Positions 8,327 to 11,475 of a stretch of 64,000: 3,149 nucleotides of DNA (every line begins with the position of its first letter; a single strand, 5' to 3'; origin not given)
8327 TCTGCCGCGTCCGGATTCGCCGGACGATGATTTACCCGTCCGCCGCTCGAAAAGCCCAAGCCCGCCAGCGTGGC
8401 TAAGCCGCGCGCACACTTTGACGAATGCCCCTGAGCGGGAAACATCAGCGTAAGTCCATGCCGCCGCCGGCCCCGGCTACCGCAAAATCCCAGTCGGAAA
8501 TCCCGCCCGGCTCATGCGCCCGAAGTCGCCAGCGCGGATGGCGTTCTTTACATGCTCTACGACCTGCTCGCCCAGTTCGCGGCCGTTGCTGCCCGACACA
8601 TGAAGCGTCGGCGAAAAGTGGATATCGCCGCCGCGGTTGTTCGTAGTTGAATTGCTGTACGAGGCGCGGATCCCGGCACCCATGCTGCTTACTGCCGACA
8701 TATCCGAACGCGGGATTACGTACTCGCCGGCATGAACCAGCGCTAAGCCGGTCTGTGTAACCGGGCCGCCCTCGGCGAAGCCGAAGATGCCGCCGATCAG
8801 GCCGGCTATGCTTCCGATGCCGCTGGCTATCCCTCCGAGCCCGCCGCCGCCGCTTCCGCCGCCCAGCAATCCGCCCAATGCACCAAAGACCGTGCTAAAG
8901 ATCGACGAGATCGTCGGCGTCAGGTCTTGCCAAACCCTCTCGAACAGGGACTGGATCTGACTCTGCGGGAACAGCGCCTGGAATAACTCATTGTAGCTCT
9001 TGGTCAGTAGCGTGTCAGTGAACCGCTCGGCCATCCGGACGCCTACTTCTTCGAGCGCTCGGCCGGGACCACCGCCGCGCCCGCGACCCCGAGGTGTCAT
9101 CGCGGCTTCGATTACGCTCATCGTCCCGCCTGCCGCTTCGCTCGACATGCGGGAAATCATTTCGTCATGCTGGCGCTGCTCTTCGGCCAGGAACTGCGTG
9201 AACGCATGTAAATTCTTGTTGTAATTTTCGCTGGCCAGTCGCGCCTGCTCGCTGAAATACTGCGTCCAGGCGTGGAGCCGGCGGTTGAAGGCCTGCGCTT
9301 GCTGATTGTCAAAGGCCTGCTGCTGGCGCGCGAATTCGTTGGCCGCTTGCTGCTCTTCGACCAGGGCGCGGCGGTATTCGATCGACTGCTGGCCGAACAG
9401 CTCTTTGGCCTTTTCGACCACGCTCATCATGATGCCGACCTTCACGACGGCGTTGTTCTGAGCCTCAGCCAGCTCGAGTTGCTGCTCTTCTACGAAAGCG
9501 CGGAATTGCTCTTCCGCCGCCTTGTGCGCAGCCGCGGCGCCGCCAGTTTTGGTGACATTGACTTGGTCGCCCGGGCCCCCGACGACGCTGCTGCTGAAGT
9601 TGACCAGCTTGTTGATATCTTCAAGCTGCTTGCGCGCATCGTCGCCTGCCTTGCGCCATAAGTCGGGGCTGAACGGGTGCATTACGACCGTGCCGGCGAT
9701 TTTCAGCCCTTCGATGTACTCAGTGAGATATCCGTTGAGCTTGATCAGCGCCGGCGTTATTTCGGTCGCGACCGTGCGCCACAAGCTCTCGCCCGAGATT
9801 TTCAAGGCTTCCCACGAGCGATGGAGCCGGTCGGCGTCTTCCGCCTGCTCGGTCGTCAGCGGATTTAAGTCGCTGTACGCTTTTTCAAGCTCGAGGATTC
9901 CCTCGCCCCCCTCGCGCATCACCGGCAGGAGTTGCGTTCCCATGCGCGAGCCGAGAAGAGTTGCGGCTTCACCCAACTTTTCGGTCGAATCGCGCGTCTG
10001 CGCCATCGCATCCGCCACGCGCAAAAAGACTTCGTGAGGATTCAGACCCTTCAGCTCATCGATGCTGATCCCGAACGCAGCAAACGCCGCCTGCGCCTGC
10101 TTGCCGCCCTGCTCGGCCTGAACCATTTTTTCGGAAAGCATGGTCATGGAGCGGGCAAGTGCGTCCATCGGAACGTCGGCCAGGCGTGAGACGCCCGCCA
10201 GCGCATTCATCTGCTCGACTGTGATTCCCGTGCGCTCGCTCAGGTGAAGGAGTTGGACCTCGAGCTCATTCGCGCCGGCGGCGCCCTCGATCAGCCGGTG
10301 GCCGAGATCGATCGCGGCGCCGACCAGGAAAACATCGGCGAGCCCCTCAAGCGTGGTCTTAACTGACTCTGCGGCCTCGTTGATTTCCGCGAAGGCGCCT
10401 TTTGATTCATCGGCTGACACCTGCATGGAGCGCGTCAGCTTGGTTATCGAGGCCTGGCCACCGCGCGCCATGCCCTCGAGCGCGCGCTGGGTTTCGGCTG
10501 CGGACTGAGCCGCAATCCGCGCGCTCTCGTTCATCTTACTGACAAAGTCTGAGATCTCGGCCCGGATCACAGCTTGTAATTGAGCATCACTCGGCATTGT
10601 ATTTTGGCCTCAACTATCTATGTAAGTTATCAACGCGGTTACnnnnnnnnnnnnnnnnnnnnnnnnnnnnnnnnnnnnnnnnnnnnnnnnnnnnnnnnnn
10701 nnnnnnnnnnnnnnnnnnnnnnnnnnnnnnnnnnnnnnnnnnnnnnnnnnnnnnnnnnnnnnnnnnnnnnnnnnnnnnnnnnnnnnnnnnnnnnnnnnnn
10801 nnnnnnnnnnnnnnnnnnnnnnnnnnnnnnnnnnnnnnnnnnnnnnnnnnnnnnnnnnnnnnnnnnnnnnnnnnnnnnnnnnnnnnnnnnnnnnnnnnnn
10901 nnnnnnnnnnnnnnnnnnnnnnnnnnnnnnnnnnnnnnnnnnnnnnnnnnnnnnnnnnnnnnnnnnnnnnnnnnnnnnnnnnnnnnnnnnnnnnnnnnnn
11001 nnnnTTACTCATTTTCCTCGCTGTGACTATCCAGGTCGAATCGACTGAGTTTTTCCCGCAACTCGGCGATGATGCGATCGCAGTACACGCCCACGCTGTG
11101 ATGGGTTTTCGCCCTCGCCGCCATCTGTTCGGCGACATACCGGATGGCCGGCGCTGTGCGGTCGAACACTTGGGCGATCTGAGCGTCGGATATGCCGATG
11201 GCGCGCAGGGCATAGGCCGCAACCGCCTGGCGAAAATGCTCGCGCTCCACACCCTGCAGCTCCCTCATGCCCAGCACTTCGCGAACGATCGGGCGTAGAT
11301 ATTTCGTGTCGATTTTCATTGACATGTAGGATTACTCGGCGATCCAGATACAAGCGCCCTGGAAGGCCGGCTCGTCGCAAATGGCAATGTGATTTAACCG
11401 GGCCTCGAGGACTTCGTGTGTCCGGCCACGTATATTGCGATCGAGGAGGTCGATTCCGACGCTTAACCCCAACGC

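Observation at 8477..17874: Satellite-like gene set: replicase, small terminase, prohead protease and tape measure, but no large terminase, portal, capsid or other tail genes, in one tightly coupled operon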

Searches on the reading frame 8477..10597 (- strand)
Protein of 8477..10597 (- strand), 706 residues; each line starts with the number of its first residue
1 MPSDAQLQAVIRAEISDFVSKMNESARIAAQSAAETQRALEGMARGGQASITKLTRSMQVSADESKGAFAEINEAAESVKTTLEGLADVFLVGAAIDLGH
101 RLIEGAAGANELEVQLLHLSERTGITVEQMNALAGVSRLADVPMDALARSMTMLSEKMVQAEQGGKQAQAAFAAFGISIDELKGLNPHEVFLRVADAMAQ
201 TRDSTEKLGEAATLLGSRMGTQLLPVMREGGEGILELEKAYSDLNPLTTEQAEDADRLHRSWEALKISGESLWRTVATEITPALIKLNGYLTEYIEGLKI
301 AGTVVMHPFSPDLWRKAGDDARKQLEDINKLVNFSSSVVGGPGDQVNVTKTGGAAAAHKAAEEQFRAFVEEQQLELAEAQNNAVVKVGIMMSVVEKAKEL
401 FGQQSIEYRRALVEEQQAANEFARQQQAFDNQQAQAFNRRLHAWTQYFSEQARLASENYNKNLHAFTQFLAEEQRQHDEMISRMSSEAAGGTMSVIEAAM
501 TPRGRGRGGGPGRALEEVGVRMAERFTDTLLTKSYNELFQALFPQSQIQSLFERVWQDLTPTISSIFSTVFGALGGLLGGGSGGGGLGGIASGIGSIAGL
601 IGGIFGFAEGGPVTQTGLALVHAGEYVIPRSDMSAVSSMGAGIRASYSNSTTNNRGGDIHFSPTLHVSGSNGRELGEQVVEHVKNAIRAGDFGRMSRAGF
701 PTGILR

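Call 6: search_protein_families(library=pfam, max_evalue=0.1, proteins=[window:8477-10597:-])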
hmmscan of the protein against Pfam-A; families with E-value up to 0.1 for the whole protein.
window:8477-10597:- (706 aa): 0 families

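Call 8: search_protein_families(library=phrogs, max_evalue=0.01, proteins=[window:8477-10597:-])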
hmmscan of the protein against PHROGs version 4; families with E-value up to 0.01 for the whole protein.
window:8477-10597:- (706 aa): 10 families
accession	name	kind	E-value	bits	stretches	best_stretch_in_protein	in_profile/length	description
phrog_13338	-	unknown function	4.7e-24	85.7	1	50-293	8-246/903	-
phrog_9570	-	tail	7.6e-19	69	1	26-298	25-287/689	tail length tape measure protein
phrog_9483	-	tail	5.6e-16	59.2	1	116-293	72-249/657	tail length tape measure protein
phrog_2276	-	tail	2.3e-14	54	1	28-305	28-308/673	tail length tape measure protein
phrog_8462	-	tail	2.7e-12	47.2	1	119-297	82-258/672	tail length tape measure protein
phrog_8125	-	tail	2e-11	44.7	1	115-295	99-278/578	tail length tape measure protein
phrog_22443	-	unknown function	4.1e-07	29.5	1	59-285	11-245/1064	-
phrog_9388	-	unknown function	3.9e-06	26.9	1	91-288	36-231/615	-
phrog_27166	-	tail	9.4e-06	25.1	1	545-619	614-685/751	tail length tape measure protein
phrog_167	-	tail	0.0033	16.2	0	26-599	362-715/1555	tail length tape measure protein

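Call 13: find_homologous_proteins(query=window:8477-10597:-)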
Query window:8477-10597:- (706 aa): 14 proteins with E <= 0.001 among 8000 candidates.
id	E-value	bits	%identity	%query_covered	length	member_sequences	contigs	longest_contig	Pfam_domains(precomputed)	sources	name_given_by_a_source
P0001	0.0e+0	1516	100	100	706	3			-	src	-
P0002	0.0e+0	1087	73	100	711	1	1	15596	-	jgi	jgi:hypothetical protein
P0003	4.8e-15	73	32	29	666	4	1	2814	-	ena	-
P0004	2.0e-9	55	31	23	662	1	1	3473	-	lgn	-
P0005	1.0e-8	53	30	25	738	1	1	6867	-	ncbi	-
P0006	5.3e-8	50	27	25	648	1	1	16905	-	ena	-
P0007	1.2e-7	49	27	25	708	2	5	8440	PF10145.15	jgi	jgi:hypothetical protein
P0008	1.3e-7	49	32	26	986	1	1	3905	PF10145.15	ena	-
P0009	2.5e-6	45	27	26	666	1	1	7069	-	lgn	-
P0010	2.6e-6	45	28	21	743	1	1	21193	PF10145.15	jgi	jgi:TP901 family phage tail tape measure protein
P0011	4.8e-6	44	31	18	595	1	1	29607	-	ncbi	ncbi:MAG: hypothetical protein ACK5Q5_19000 [Planctomycetaceae bacterium]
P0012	1.6e-5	42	25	25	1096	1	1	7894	-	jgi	-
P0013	4.2e-4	37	33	15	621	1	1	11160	-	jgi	jgi:hypothetical protein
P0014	7.6e-4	37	31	22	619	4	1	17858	-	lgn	-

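Call 14: find_encoding_contigs(protein=P0002, flank=10000, max_places=4)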
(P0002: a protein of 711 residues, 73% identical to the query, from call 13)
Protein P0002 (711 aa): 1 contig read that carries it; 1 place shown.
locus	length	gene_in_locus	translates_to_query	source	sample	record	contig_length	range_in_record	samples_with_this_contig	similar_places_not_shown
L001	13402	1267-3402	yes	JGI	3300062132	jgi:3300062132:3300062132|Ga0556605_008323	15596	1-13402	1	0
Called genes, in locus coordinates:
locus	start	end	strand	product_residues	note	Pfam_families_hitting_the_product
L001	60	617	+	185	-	-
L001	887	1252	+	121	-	-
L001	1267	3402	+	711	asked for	-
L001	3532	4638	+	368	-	PF03837:RecT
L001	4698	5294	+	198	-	PF12705:PDDEXK_1 (weak)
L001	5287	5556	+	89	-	PF01428:zf-AN1 (faint)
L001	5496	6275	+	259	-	-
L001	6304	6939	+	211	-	PF04586:Peptidase_S78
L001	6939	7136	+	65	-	-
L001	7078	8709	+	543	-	PF04860:Phage_portal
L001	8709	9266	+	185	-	-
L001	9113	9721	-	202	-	-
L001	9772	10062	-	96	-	-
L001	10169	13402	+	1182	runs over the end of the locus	PF00176:SNF2-rel_dom, PF00270:DEAD, PF04851:ResIII, PF00271:Helicase_C, PF13020:NOV_C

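Call 15: find_encoding_contigs(protein=P0001, flank=10000, max_places=6)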
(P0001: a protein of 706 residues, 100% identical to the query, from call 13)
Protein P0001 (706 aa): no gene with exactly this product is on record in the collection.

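Call 17: list_cluster_members(proteins=[window:8477-10597:-, window:14950-17355:-, window:12865-13212:-, window:12349-12861:-, window:13579-14244:-, window:10643-11005:-, window:11005-11325:-, window:7254-7934:-, window:18021-18704:+, window:13295-13615:-])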
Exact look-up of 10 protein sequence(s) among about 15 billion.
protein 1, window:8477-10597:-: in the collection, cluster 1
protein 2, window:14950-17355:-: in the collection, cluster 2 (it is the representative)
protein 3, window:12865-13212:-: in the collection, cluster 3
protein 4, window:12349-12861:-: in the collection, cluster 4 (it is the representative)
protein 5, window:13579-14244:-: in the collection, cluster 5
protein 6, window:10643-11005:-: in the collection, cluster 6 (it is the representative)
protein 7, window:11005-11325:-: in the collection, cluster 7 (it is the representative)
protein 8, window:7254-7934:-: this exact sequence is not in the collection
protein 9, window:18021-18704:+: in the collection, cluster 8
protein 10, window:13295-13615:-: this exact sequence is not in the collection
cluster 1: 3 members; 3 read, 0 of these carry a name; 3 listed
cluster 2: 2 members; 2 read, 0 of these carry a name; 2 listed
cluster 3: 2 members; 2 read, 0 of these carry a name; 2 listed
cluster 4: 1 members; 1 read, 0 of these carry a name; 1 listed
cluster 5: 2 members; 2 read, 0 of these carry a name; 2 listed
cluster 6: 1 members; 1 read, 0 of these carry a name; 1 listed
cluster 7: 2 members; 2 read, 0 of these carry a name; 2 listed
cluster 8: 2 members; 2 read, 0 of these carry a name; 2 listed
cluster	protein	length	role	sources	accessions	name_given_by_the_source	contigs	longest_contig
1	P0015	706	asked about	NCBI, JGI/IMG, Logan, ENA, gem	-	-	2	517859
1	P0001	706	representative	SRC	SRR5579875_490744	-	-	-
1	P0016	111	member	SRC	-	-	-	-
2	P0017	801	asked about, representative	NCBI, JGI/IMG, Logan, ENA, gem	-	-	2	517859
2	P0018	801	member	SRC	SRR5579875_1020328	-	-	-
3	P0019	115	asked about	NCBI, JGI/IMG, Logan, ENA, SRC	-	-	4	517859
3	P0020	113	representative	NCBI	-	-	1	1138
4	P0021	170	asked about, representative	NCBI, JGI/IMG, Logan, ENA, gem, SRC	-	-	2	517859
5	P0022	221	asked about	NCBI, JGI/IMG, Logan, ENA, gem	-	-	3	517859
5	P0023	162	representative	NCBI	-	-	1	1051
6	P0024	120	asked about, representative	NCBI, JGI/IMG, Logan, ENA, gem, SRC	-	-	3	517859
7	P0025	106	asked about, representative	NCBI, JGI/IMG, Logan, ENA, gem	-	-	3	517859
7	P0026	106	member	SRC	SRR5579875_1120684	-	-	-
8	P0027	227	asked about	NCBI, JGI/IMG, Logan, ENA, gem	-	-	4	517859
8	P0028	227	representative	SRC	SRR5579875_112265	-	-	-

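Call 25: search_protein_families(library=phrogs, max_evalue=0.01, proteins=[L001:60-617:+, L001:887-1252:+, L001:3532-4638:+, L001:4698-5294:+, L001:5496-6275:+, L001:6304-6939:+, L001:6939-7136:+, L001:7078-8709:+, L001:8709-9266:+, L001:9113-9721:-])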
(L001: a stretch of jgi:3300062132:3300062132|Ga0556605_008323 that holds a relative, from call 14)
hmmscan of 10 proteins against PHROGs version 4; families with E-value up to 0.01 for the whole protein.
L001:60-617:+ (185 aa): 0 families

L001:887-1252:+ (121 aa): 0 families

L001:3532-4638:+ (368 aa): 3 families
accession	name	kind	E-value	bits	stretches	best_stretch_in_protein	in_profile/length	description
phrog_148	-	DNA, RNA and nucleotide metabolism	3.4e-49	169.4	1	1-238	6-232/387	RecT-like ssDNA annealing protein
phrog_34786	-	unknown function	6.5e-15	56.3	1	40-103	46-109/116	-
phrog_19737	-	unknown function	0.002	19.4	1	47-119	34-100/108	-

L001:4698-5294:+ (198 aa): 2 families
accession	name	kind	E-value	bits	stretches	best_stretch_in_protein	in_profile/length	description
phrog_298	-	DNA, RNA and nucleotide metabolism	2.5e-13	51.1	1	13-136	94-215/293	exonuclease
phrog_69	-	DNA, RNA and nucleotide metabolism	5.7e-06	26.6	1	21-115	117-228/501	exonuclease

L001:5496-6275:+ (259 aa): 2 families
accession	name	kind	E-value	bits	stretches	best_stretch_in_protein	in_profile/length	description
phrog_10477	-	DNA, RNA and nucleotide metabolism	3e-18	67.7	1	68-254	40-241/243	exonuclease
phrog_11860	-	unknown function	0.0023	19.1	0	148-192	31-75/114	-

L001:6304-6939:+ (211 aa): 5 families
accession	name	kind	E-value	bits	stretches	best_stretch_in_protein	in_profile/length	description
phrog_80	-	head and packaging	1.5e-18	68.4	1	5-146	238-376/607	head maturation protease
phrog_37668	-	head and packaging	0.0004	20.6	1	36-145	49-163/313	head maturation protease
phrog_13042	-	head and packaging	0.0004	20.6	1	26-148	44-174/386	major head protein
phrog_36211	-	head and packaging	0.0018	18.4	1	38-145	49-161/378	head maturation protease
phrog_617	-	head and packaging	0.0031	17.5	1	33-146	46-159/626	major head protein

L001:6939-7136:+ (65 aa): 1 family
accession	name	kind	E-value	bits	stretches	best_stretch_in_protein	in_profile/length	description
phrog_502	-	moron, auxiliary metabolic gene and host takeover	5.9e-08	33.1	1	18-55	12-49/58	membrane protein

L001:7078-8709:+ (543 aa): 9 families
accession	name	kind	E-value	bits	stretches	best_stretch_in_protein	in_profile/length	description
phrog_12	-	head and packaging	2.9e-129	434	1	14-494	46-516/646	portal protein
phrog_2662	-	head and packaging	1.8e-91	308.9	1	57-541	63-551/717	portal protein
phrog_5929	-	head and packaging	4.7e-61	207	1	212-414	4-206/228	portal protein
phrog_11323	-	unknown function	2.1e-37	129.1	1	304-410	2-109/130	-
phrog_2271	-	head and packaging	1.3e-28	100.3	1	50-400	41-391/859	portal protein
phrog_21454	-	unknown function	2.1e-11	44.6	1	232-401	4-169/320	-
phrog_9856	-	unknown function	1.8e-10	41.2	1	50-186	41-180/223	-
phrog_11117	-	head and packaging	0.00068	20.2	1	236-301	7-73/264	portal protein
phrog_537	-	head and packaging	0.0057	16.9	1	248-330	20-103/233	portal protein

L001:8709-9266:+ (185 aa): 0 families

L001:9113-9721:- (202 aa): 0 families

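Call 27: find_encoding_contigs(protein=P0011, flank=10000, max_places=1)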
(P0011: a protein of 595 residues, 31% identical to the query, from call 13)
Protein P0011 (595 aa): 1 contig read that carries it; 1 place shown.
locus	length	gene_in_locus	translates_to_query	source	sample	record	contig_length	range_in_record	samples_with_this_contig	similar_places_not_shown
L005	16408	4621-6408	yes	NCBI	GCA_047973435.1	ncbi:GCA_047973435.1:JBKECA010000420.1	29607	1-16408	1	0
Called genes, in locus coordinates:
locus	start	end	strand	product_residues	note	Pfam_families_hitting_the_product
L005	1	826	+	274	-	PF25209:Phage_capsid_4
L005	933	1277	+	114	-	PF09956:Phage_cement_2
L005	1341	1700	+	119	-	PF25138:Phage_H_T_join_3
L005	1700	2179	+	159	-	-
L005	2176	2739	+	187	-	-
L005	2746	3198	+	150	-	-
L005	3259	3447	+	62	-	-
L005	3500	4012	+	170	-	-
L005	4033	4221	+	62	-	-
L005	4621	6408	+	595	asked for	-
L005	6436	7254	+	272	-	-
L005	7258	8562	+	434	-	-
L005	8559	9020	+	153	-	-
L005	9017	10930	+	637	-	PF00535:Glycos_transf_2, PF13641:Glyco_tranf_2_3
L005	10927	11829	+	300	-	PF04230:PS_pyruv_trans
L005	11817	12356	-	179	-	-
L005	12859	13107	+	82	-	PF01555:N6_N4_Mtase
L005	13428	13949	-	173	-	-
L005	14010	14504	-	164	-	-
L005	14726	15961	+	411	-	PF00884:Sulfatase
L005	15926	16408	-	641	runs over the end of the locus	PF00474:SSF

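Call 28: find_encoding_contigs(protein=P0006, flank=10000, max_places=1)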
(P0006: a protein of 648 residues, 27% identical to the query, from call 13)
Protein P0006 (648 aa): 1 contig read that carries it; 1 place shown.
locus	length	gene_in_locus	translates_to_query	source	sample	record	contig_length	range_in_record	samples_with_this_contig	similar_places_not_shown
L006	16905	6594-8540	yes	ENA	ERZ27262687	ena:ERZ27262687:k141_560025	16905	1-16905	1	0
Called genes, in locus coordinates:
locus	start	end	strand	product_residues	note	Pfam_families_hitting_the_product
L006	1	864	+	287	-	?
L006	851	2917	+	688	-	PF10124:Mu-like_gpT (faint), PF25209:Phage_capsid_4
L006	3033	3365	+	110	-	PF09956:Phage_cement_2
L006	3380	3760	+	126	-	PF25138:Phage_H_T_join_3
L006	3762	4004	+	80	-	-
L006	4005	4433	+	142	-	-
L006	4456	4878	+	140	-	PF06199:Phage_tail_2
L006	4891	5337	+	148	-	-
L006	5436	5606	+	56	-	-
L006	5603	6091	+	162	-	-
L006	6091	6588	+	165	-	-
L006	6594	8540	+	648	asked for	-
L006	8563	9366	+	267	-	-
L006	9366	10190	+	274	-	-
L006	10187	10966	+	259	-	-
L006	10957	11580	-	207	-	-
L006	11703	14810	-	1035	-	PF04313:HSDR_N, PF04851:ResIII, PF18766:SWI2_SNF2, PF22679:T1R_D3-like, PF11867:T1RH-like_C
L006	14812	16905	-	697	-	?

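Call 45: search_protein_families(library=ncbifam, max_evalue=0.01, proteins=[window:8477-10597:-])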
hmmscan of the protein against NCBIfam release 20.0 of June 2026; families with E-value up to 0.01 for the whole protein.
window:8477-10597:- (706 aa): 0 families

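Call 93: search_dna_similar(query=window:8477-10597:-, collection=phages, mode=protein, max_evalue=0.001, max_rows=12)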
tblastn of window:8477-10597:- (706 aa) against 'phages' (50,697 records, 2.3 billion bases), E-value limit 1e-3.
Records with a match: 4; places in all: 4; records where one place covers at least 80% of the query: 0.
Best place of each record, by identity: <60% 4.
By first word of the organism name: Synechococcus 2; Oceanospirillum 1; Acetobacter 1.
By host as written in the record: Synechococcus sp. CB0201 2; Oceanospirillum sanctuarii 1; Acetobacter pasteurianus NBRC 109446 1.
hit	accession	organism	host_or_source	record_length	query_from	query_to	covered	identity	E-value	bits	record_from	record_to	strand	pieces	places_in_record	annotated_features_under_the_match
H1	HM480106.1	Synechococcus phage S-CBS1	Synechococcus sp. CB0201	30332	47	298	36%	26.3%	8e-7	59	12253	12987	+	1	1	tail tape measure protein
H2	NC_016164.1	Synechococcus phage S-CBS1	Synechococcus sp. CB0201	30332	47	298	36%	26.3%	8e-7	59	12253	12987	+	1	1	tail length tape measure protein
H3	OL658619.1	Oceanospirillum phage vB_OsaM_PD0307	Oceanospirillum sanctuarii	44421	50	293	35%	24.0%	2e-4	51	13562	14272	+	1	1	TMhelix containing protein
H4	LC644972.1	Acetobacter phage phiAP1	Acetobacter pasteurianus NBRC 109446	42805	124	295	24%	28.4%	4e-4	50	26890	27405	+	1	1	phage tail lysozyme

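Call 117: find_related_loci(query=A4, collection=viral_contigs, flank=10000)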
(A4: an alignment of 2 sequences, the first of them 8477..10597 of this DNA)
Query A4 (706 aa) in viral_contigs; peptide patterns used: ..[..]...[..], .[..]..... (x = any residue, [..] = any of these).
198 stretches matched a pattern; 1 encode a relative of the query (tblastn E <= 1e-3); 1 distinct loci.
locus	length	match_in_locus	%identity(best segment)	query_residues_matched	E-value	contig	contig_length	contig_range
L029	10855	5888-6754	25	1-246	4e-6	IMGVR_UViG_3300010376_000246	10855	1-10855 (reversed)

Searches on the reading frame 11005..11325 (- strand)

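Call 6: search_protein_families(library=pfam, max_evalue=0.1, proteins=[window:11005-11325:-])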
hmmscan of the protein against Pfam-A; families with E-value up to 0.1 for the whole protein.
window:11005-11325:- (106 aa): 1 family
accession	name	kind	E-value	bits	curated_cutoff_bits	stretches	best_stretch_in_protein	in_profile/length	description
PF22448.1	RepB_primase_C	-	0.0098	16.2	26.1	1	36-62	10-36/54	RepB DNA-primase C-terminal helical domain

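Call 8: search_protein_families(library=phrogs, max_evalue=0.01, proteins=[window:11005-11325:-])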
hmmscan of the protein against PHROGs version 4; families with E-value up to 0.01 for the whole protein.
window:11005-11325:- (106 aa): 0 families

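Call 45: search_protein_families(library=ncbifam, max_evalue=0.01, proteins=[window:11005-11325:-])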
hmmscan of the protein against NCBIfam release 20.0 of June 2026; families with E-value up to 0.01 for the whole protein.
window:11005-11325:- (106 aa): 0 families
